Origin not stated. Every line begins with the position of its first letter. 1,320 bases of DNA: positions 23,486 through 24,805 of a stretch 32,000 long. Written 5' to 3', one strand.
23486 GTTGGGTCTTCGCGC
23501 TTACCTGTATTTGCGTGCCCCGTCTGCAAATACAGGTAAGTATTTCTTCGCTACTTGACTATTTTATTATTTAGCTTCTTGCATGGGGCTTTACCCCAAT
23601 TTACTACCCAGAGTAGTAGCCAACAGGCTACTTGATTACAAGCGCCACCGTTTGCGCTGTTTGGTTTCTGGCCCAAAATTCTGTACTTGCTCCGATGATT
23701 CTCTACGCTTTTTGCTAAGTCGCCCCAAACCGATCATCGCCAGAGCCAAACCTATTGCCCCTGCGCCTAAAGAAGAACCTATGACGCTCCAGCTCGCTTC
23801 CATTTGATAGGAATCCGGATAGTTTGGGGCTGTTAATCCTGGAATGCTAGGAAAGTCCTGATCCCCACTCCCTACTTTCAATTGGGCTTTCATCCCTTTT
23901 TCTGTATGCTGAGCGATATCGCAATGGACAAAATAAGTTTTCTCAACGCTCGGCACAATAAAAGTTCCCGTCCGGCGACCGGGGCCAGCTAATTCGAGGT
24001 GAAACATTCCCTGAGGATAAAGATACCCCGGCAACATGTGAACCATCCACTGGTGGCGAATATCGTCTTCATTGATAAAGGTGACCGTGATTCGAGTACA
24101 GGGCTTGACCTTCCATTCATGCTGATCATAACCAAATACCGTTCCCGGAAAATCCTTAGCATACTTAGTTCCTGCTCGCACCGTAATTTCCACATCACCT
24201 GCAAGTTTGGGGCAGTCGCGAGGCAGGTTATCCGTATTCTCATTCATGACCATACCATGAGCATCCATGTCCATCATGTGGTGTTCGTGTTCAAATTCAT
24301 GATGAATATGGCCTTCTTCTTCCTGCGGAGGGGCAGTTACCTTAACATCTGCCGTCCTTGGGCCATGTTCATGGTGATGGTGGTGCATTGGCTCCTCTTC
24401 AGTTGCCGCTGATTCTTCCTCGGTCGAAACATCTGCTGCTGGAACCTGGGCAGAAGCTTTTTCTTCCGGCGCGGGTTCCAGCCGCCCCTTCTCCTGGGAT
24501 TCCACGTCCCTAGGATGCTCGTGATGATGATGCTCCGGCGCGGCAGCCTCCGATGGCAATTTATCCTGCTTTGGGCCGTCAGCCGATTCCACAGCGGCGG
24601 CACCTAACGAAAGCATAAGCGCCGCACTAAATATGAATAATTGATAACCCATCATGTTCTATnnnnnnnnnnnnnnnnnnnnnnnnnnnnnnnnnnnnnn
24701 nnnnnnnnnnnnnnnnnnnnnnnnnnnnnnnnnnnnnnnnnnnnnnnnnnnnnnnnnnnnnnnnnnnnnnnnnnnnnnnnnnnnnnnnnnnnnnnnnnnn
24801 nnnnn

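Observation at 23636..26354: Tail-anchored two-domain multicopper oxidase plus His-rich cupredoxin gene pair next to the amo cluster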

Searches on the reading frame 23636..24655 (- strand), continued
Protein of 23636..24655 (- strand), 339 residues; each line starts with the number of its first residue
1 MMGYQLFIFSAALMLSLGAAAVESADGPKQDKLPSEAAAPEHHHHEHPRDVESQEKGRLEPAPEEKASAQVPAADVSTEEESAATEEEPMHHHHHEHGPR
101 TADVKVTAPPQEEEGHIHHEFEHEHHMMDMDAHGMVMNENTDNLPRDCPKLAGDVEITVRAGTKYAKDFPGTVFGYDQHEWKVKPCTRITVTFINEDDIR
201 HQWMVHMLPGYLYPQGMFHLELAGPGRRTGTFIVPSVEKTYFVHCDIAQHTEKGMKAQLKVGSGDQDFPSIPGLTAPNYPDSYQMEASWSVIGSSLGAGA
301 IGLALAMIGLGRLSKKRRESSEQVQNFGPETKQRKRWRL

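Call 88: fold_search(model_id=the predicted structure, library=pdb)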
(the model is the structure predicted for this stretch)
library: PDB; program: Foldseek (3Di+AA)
matches with E <= 10: 1541; with E <= 0.001: 1
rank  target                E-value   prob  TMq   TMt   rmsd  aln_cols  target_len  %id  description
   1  1qhq                  7.7e-04  1.00  0.21  0.43   7.5       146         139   16  AURACYANIN, A BLUE COPPER PROTEIN FROM THE GREEN THERMOPHILIC PHOTOSYNTHETIC BACTERIUM CHLOROFLEXUS AURANTIACUS (released 2001-03-07)
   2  4v96_AA               1.8e-03  0.84  0.16  0.17  16.0       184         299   10  The structure of a 1.8 MDa viral genome injection device suggests alternative infection mechanisms (released 2014-07-09)
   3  4f7k_B                3.8e-03  0.96  0.20  0.18  12.8       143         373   13  Crystal structure of Lac15 from a marine microbial metagenome (released 2013-05-22)
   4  6kol                  5.1e-03  0.99  0.18  0.44   6.1       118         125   20  Crystal structure of auracyanin from photosynthetic bacterium Roseiflexus castenholzii (released 2020-01-29)
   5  7pes_B                5.1e-03  0.98  0.18  0.22   7.8       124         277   18  Crystal Structure of Two-Domain Laccase mutant M199G from Streptomyces griseoflavus (released 2022-01-19)
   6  7pfr_D                5.5e-03  0.99  0.19  0.22   7.8       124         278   16  Crystal Structure of Two-Domain Laccase mutant M199A from Streptomyces griseoflavus (released 2022-01-19)
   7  7pes_E                5.5e-03  0.98  0.18  0.22   7.9       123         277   18  Crystal Structure of Two-Domain Laccase mutant M199G from Streptomyces griseoflavus (released 2022-01-19)
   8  5o3k_F                5.5e-03  0.93  0.18  0.22   6.6       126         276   12  Crystal Structure of mutant M54L/M64L/M96L of Two-Domain Laccase from Streptomyces griseoflavus with 1 mM copper sulfa (released 2018-03-28)
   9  6zip_F                5.8e-03  0.97  0.18  0.21   7.9       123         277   18  Crystal Structure of Two-Domain Laccase mutant R240A from Streptomyces griseoflavus (released 2021-05-05)
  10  7ptm_C                6.2e-03  0.97  0.18  0.22   8.0       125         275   18  Crystal Structure of Two-Domain Laccase mutant M199G/R240H from Streptomyces griseoflavus (released 2022-01-19)
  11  8p9v_A                6.2e-03  0.97  0.18  0.22   7.9       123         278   18  Crystal Structure of Two-Domain Laccase mutant M199G/R240H/D268N from Streptomyces griseoflavus (released 2024-04-10)
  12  7bfm_A                6.6e-03  0.98  0.20  0.23   5.9       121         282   16  Structure of the M198F M298F double mutant of the Streptomyces coelicolor small laccase T1 copper site (released 2022-01-12)
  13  6rh9_C                7.0e-03  0.99  0.19  0.23   7.8       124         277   16  Crystal Structure of Two-Domain Laccase mutant I170F from Streptomyces griseoflavus (released 2019-07-17)
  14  5mkm_A                7.0e-03  0.99  0.19  0.23   7.7       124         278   16  Crystal Structure of Two-Domain Laccase mutant H165F from Streptomyces griseoflavus (released 2017-12-20)
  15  7pes_D                7.0e-03  0.99  0.19  0.22   7.8       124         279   16  Crystal Structure of Two-Domain Laccase mutant M199G from Streptomyces griseoflavus (released 2022-01-19)
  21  9cck_A                8.9e-03  0.96  0.18  0.16   8.1       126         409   15  Multi-copper oxidase with a C-terminal cupredoxin domain from Nitrosopumilus maritimus (released 2025-02-05)
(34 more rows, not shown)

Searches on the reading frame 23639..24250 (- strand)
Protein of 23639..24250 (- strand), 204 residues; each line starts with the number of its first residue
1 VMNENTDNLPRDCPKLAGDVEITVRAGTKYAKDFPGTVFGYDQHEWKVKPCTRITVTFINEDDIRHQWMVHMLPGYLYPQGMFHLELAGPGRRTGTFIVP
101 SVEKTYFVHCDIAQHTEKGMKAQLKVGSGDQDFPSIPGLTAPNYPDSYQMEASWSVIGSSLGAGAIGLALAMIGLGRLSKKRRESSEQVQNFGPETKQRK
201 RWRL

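Call 77: search_protein_representatives(protein=window:23639-24250:-)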
Query: 204 residues. Proteins with E-value up to 0.001 (for the whole library): 188; up to 1e-10: 133; up to 1e-30: 71. The best 150 are listed.
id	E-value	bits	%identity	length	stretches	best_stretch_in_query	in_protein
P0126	8.7e-110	381.7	81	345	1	1-202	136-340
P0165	1.0e-74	267.2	59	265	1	1-186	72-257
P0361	1.2e-63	231.0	66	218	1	1-148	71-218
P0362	4.0e-62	226.0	64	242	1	1-153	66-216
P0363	1.9e-61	223.7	61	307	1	1-160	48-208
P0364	3.2e-61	223.0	59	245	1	1-178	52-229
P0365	2.9e-60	219.9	55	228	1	1-174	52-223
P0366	4.4e-59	216.0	58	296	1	1-159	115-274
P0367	1.1e-57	211.4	60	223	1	1-151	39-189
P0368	3.6e-57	209.8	61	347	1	1-152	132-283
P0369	8.1e-57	208.6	62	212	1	1-148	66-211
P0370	6.7e-56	205.6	61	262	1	1-143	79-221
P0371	9.4e-56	205.2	58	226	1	1-153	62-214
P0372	1.1e-55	205.0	62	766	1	1-148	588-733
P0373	2.5e-55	203.8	59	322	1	1-152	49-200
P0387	2.5e-49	184.2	51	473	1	2-175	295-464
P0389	1.0e-48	182.2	55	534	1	2-170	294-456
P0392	2.9e-47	177.4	57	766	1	2-149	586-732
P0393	1.3e-46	175.3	56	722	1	1-140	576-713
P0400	8.3e-44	166.1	52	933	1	1-158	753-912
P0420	4.2e-35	137.7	41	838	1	1-182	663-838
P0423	1.9e-34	135.6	43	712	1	1-172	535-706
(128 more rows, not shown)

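Call 79: search_protein_families(library=pfam, proteins=[P0372, P0392, P0393, P0400, P0420, P0423, P0387, P0389], max_evalue=0.001)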
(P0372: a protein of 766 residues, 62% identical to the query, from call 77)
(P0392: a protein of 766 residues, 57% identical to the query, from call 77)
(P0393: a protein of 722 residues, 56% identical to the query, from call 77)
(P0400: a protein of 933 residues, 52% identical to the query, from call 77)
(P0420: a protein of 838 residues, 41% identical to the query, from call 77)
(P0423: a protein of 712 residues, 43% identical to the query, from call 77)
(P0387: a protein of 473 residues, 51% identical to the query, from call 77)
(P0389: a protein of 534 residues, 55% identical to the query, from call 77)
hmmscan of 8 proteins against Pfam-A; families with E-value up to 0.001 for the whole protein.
P0372 (766 aa): 2 families
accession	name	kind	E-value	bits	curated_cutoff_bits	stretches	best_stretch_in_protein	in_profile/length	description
PF04234.18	CopC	-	2.2e-20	73.9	23.3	1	37-129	1-92/92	CopC domain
PF05425.18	CopD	-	9e-19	68.2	32.1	1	329-430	3-105/105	Copper resistance protein D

P0392 (766 aa): 3 families
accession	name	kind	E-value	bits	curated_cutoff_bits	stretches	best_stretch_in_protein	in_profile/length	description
PF04234.18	CopC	-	1.4e-17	64.9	23.3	1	30-121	1-92/92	CopC domain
PF05425.18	CopD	-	5.1e-16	59.4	32.1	1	325-423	3-105/105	Copper resistance protein D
PF07731.20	Cu-oxidase_2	-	0.00065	19.9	20.4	0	683-709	108-134/137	Multicopper oxidase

P0393 (722 aa): 4 families
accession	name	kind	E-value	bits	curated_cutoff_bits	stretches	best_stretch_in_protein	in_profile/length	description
PF04234.18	CopC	-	2.7e-18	67.2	23.3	1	33-124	1-92/92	CopC domain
PF05425.18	CopD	-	3.4e-16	59.9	32.1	1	328-424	4-104/105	Copper resistance protein D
PF05751.16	FixH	-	0.00057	20.3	23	0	460-541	56-135/150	FixH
PF07731.20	Cu-oxidase_2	-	0.0006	20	20.4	0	608-701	24-135/137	Multicopper oxidase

P0400 (933 aa): 4 families
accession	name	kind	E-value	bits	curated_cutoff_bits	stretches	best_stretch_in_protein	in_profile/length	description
PF07732.21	Cu-oxidase_3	-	5.6e-22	78.5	21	1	166-265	23-117/119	Multicopper oxidase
PF07731.20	Cu-oxidase_2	-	1.5e-20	73.8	20.4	2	161-264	24-135/137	Multicopper oxidase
PF00394.28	Cu-oxidase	-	2e-09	38.2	21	1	331-419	32-125/157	Multicopper oxidase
PF13473.12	Cupredoxin_1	-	0.00075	19.9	27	0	175-249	40-97/104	Cupredoxin-like domain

P0420 (838 aa): 4 families
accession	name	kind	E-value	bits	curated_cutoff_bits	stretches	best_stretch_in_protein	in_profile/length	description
PF07731.20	Cu-oxidase_2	-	1.2e-24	87.1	20.4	2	173-275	24-135/137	Multicopper oxidase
PF07732.21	Cu-oxidase_3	-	7.6e-24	84.5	21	1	179-276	24-117/119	Multicopper oxidase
PF00394.28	Cu-oxidase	-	4.4e-10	40.3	21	1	326-437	16-129/157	Multicopper oxidase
PF13473.12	Cupredoxin_1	-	0.00065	20.1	27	0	184-260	37-97/104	Cupredoxin-like domain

P0423 (712 aa): 3 families
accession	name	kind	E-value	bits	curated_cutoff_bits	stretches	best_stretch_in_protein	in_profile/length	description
PF07731.20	Cu-oxidase_2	-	6.3e-26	91.2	20.4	2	163-265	24-135/137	Multicopper oxidase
PF07732.21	Cu-oxidase_3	-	1.6e-25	89.9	21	1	170-266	25-117/119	Multicopper oxidase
PF00394.28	Cu-oxidase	-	2.6e-07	31.3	21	1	330-421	23-124/157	Multicopper oxidase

P0387 (473 aa): 2 families
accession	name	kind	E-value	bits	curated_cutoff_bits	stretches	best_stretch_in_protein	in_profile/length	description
PF05425.18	CopD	-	4.1e-17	62.9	32.1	1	36-135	2-105/105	Copper resistance protein D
PF07731.20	Cu-oxidase_2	-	0.00014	22.1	20.4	0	325-417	20-133/137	Multicopper oxidase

P0389 (534 aa): 1 family
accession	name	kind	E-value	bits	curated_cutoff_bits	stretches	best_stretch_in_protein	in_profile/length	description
PF05425.18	CopD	-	1.2e-17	64.7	32.1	1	2-99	4-103/105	Copper resistance protein D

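Call 80: find_encoding_contigs(protein=P0392, flank=10000, max_places=2)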
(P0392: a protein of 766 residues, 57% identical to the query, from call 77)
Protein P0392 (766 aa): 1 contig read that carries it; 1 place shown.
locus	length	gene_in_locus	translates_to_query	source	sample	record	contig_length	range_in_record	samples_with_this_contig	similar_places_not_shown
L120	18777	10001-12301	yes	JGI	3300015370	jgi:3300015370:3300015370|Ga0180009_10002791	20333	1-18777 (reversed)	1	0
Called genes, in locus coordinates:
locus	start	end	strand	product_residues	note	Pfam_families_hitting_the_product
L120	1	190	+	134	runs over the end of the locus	PF07592:DDE_Tnp_ISAZ013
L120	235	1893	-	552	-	PF00488:MutS_V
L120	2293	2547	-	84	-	PF14451:Ub-Mut7C (weak), PF02597:ThiS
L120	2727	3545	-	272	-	PF13505:OMP_b-brl, PF03922:OmpW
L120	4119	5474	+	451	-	PF13701:DDE_Tnp_1_4, PF01609:DDE_Tnp_1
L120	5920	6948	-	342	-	PF01548:DEDD_Tnp_IS110, PF02371:Transposase_20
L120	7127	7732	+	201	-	-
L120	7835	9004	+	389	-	PF13557:Phenol_MetA_deg (faint)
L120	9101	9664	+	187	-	PF07987:DUF1775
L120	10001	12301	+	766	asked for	PF04234:CopC, PF05425:CopD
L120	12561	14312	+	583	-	PF07731:Cu-oxidase_2, PF07732:Cu-oxidase_3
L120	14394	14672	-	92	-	-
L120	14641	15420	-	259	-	PF02630:SCO1-SenC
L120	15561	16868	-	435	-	PF05694:SBP56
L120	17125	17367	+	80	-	-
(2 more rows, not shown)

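Call 81: find_encoding_contigs(protein=P0423, flank=10000, max_places=2)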
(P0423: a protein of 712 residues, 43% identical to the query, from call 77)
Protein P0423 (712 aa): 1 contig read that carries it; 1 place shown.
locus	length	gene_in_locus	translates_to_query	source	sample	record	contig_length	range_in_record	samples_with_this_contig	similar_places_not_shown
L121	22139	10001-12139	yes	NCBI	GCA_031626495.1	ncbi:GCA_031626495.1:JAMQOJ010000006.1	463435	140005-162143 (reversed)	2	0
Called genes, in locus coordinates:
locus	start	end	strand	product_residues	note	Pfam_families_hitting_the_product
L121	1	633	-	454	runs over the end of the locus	PF00890:FAD_binding_2 (weak), PF01266:DAO, PF01946:Thi4 (weak), PF13450:NAD_binding_8, PF01593:Amino_oxidase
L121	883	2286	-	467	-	PF03055:RPE65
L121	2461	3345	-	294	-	PF09995:MPAB_Lcp_cat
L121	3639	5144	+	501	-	PF01425:Amidase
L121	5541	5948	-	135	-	-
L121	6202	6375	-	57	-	PF06348:DUF1059 (weak)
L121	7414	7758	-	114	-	PF18545:HalOD1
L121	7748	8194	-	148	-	-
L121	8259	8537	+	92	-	-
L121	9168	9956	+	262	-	-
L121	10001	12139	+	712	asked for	PF07731:Cu-oxidase_2, PF07732:Cu-oxidase_3, PF00394:Cu-oxidase (weak), PF07731:Cu-oxidase_2 (weak)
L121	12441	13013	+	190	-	PF00583:Acetyltransf_1, PF13508:Acetyltransf_7 (weak), PF08445:FR47 (weak)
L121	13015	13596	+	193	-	PF01066:CDP-OH_P_transf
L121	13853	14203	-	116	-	-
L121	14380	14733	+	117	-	PF18902:DUF5658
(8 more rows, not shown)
